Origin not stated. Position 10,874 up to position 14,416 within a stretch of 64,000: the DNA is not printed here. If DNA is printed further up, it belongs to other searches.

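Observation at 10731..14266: MmeI-family single-chain RM enzyme apparently co-transcribed with a 90-aa conserved acidic protein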

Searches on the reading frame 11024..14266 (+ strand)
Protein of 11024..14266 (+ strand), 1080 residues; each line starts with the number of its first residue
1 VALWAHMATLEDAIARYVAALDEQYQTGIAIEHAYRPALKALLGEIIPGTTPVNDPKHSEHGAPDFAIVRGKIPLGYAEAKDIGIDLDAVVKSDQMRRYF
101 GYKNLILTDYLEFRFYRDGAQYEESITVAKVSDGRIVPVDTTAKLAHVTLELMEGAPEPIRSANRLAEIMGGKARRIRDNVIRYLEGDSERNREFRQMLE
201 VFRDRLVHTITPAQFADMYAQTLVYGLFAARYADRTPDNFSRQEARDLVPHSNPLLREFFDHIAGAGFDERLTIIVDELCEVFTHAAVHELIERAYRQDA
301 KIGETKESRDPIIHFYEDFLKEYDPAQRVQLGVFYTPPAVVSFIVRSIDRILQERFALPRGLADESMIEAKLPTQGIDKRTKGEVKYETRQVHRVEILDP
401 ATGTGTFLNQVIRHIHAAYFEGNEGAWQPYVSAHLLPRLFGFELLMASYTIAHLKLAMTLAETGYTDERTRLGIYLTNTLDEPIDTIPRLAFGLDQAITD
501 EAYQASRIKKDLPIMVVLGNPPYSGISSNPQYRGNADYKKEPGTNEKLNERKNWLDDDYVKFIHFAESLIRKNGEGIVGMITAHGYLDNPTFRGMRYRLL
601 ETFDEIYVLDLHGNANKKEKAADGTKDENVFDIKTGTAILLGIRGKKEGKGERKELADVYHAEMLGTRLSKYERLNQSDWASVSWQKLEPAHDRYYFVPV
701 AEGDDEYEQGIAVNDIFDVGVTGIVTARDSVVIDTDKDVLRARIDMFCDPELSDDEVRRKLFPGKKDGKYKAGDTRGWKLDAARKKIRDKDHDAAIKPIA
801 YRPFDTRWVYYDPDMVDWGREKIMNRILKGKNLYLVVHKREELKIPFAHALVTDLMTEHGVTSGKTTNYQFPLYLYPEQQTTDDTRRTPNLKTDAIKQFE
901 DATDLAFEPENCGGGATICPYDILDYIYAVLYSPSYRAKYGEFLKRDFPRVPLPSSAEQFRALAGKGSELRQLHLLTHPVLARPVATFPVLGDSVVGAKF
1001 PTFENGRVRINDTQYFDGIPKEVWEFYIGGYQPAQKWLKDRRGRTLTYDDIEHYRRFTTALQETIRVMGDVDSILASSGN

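Call 3: search_protein_families(library=pfam, proteins=[window:11024-14266:+], max_evalue=0.01)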
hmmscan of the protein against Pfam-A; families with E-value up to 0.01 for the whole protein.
window:11024-14266:+ (1080 aa): 4 families
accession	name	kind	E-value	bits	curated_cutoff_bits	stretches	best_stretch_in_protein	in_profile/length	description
PF18135.7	Type_ISP_C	-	3e-84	283.5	25.9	1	715-1068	1-340/342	Type ISP C-terminal specificity domain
PF02384.22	N6_Mtase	-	8.4e-10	38.9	20.4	2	394-587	47-188/311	N-6 DNA Methylase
PF07669.17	Eco57I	-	4.4e-08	33.9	25.3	1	439-611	3-165/171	Eco57I restriction-modification methylase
PF20473.4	MmeI_Mtase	-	2.8e-05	23.9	27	1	389-561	15-177/259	MmeI, DNA-methyltransferase domain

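Call 4: search_protein_families(library=ncbifam, proteins=[window:11024-14266:+], max_evalue=0.01)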
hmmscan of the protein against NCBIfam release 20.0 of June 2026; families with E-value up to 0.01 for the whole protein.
window:11024-14266:+ (1080 aa): 2 families
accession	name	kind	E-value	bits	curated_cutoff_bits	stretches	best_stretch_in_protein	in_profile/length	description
NF047738.1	antiphage_MADS2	equivalog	0.0007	18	720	1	396-603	334-536/654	methylation-associated defense system DNA methyltransferase MAD2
NF033455.1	BREX_6_MTaseX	exception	0.0065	14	900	0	515-616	556-643/1319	BREX-6 system adenine-specific DNA-methyltransferase PglX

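Call 7: search_solved_structures(query=window:11024-14266:+, max_evalue=0.01, show_alignments=3)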
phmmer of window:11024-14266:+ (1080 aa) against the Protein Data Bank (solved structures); distinct sequences matched with E-value up to 0.01: 3.
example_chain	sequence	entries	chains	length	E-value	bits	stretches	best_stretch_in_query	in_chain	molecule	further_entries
7lo5_A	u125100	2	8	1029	3.6e-46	160.8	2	395-1049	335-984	Site-specific DNA-methyltransferase (adenine-specific)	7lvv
4xqk_A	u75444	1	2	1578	5e-35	123.9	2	395-1039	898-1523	LlaBIII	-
5ffj_A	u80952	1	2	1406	6.5e-30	107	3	395-875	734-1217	Endonuclease and methylase LlaGI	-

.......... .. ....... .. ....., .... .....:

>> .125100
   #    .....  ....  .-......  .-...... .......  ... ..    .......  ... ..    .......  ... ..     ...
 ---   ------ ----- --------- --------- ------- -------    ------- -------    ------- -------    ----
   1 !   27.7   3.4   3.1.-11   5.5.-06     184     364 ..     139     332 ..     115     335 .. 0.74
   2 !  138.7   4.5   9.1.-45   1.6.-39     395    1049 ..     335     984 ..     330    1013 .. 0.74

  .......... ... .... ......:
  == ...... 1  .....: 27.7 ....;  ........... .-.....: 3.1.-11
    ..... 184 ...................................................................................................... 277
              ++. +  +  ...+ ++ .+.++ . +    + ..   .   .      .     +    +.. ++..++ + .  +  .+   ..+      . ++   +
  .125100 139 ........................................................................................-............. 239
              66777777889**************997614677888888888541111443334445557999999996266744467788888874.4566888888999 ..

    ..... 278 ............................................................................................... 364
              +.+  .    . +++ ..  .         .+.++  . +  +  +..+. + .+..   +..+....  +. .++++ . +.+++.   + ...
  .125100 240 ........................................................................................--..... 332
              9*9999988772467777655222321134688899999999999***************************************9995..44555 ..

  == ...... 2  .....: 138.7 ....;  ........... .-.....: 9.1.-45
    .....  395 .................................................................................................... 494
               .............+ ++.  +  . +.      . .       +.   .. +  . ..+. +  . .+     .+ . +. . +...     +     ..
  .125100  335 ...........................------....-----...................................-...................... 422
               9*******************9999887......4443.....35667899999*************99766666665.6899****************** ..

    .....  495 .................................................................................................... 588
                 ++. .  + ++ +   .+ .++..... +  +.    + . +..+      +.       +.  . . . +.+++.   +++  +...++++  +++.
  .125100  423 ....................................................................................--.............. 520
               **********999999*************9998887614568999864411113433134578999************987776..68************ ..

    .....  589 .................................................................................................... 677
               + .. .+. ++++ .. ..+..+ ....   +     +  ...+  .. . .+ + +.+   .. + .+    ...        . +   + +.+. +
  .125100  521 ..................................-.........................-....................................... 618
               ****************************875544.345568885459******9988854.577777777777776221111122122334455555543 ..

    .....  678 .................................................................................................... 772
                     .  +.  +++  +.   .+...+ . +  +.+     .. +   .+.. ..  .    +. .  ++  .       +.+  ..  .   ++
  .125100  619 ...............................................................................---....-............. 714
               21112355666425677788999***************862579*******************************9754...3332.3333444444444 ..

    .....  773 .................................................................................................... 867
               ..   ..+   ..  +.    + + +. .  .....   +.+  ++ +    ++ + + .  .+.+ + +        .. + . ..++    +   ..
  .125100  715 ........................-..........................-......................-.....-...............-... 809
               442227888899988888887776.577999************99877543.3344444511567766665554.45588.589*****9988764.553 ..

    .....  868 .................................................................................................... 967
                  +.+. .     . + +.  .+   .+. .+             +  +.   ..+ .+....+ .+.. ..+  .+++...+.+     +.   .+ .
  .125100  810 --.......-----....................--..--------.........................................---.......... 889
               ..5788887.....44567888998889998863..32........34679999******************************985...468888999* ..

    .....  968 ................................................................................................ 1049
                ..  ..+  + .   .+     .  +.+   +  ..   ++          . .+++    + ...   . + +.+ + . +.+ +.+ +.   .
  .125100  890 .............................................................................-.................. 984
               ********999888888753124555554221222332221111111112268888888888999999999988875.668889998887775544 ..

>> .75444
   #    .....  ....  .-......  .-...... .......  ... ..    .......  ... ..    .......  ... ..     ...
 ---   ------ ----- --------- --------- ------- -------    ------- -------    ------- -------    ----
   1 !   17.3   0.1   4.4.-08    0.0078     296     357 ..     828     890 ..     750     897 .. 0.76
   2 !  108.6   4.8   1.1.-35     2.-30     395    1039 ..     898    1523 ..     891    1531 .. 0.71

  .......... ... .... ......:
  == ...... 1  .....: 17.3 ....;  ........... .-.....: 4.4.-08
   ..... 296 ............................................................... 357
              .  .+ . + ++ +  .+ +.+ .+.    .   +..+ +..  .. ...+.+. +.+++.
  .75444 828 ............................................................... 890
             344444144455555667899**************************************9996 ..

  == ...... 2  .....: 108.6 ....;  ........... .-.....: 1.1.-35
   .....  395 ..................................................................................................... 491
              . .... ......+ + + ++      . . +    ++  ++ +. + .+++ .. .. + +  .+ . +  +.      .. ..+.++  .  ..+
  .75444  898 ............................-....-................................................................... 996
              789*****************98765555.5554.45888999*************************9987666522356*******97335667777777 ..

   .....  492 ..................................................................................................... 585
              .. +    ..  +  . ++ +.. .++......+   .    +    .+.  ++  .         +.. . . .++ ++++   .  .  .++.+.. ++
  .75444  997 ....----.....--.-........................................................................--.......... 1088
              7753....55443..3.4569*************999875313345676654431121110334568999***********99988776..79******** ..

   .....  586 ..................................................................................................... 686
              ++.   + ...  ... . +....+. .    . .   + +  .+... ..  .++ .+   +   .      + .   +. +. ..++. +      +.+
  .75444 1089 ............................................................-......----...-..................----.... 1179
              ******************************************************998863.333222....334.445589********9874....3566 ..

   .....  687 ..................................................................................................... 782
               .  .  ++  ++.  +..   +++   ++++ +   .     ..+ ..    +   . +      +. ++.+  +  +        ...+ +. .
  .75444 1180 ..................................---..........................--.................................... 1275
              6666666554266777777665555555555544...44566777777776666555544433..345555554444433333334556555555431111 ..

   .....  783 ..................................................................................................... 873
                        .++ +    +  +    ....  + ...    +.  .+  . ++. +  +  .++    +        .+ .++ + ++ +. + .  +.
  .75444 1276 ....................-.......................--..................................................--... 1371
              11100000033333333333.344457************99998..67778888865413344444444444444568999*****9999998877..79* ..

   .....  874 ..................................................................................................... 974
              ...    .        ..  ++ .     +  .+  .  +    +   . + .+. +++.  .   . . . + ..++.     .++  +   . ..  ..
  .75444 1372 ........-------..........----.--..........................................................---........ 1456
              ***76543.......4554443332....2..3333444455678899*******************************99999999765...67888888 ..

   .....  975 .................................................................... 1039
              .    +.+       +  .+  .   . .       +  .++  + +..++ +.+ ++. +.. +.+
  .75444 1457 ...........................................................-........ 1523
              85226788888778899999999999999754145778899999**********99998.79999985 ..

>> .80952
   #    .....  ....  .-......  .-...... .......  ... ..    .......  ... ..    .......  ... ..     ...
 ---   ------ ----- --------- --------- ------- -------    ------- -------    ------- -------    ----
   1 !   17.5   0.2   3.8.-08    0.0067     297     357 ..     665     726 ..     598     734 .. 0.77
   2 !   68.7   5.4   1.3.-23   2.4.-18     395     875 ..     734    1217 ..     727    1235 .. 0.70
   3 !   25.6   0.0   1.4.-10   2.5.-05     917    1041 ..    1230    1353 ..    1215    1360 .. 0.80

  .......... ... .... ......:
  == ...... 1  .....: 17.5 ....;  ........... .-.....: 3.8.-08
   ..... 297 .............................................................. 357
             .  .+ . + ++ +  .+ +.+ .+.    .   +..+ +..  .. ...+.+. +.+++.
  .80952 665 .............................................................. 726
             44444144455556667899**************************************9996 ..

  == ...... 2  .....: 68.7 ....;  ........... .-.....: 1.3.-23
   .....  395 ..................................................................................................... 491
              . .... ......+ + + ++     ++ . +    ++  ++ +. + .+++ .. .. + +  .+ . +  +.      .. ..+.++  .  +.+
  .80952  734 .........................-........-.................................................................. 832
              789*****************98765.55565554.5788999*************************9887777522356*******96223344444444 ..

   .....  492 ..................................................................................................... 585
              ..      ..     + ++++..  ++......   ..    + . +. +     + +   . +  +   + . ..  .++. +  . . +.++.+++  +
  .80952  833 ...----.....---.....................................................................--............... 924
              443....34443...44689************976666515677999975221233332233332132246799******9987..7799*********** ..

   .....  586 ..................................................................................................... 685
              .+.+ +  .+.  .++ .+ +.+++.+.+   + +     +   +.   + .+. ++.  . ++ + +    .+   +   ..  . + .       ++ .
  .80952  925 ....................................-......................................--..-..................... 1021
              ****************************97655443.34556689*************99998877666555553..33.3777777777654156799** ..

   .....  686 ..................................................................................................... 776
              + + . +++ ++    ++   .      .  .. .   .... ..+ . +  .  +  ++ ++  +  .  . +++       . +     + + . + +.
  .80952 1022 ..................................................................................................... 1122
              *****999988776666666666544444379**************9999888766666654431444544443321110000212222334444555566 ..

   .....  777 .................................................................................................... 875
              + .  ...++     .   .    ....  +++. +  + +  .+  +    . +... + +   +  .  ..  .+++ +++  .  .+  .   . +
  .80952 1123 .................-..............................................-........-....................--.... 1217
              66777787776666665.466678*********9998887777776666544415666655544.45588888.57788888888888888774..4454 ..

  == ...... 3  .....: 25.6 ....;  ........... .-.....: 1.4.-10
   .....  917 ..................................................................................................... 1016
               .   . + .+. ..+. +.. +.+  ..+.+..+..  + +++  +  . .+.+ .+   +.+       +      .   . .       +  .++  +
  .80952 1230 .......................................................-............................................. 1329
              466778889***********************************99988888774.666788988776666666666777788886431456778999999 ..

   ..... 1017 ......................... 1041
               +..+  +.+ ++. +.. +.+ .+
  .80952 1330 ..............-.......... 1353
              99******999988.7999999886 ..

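Call 8: search_protein_families(library=padloc, proteins=[window:11024-14266:+], max_evalue=0.01)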
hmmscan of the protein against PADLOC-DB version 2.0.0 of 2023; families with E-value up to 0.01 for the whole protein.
window:11024-14266:+ (1080 aa): 18 families
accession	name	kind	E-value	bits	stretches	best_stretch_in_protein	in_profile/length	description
PDLC03610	REase_MTase_IIG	-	2e-275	914.9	2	547-1072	554-1073/1096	Type IIG restriction enzyme-methyltransferase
PDLC03631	REase_MTase_IIG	-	1.4e-94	315.9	2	394-1042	344-987/1086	Type IIG restriction enzyme-methyltransferase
PDLC03597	REase_MTase_IIG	-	4.6e-55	184.9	2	393-980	912-1510/1646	Type IIG restriction enzyme-methyltransferase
PDLC03051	REase_MTase_I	-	1.4e-47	159.7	1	301-975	834-1470/1591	Type I restriction enzyme-methyltransferase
PDLC03621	REase_MTase_IIG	-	7.1e-39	131.6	2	394-1041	336-959/1024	Type IIG restriction enzyme-methyltransferase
PDLC04134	mad2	-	3e-09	34.2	1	74-618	54-432/492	mads_2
PDLC03021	MTase_I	-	4.4e-07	27.1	0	306-355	140-187/491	Type I methyltransferase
PDLC03025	MTase_I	-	6e-07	26.5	1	306-355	138-185/569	Type I methyltransferase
PDLC03627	REase_MTase_IIG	-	5.7e-06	22.3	1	322-409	340-422/1136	Type IIG restriction enzyme-methyltransferase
PDLC03313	MTase_II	-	7.5e-06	22.7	1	389-615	44-236/563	Type II methyltransferase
PDLC03338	MTase_II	-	2.2e-05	21.4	0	394-601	155-319/604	Type II methyltransferase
PDLC03267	MTase_II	-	0.00054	17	0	515-751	108-321/539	Type II methyltransferase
PDLC03630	REase_MTase_IIG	-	0.0015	14.4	0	386-461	398-471/1100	Type IIG restriction enzyme-methyltransferase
PDLC03609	REase_MTase_IIG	-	0.0022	13.8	1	326-415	367-457/1066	Type IIG restriction enzyme-methyltransferase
PDLC02524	PglX|PglXI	-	0.0027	14.2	0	515-614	299-386/722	PglX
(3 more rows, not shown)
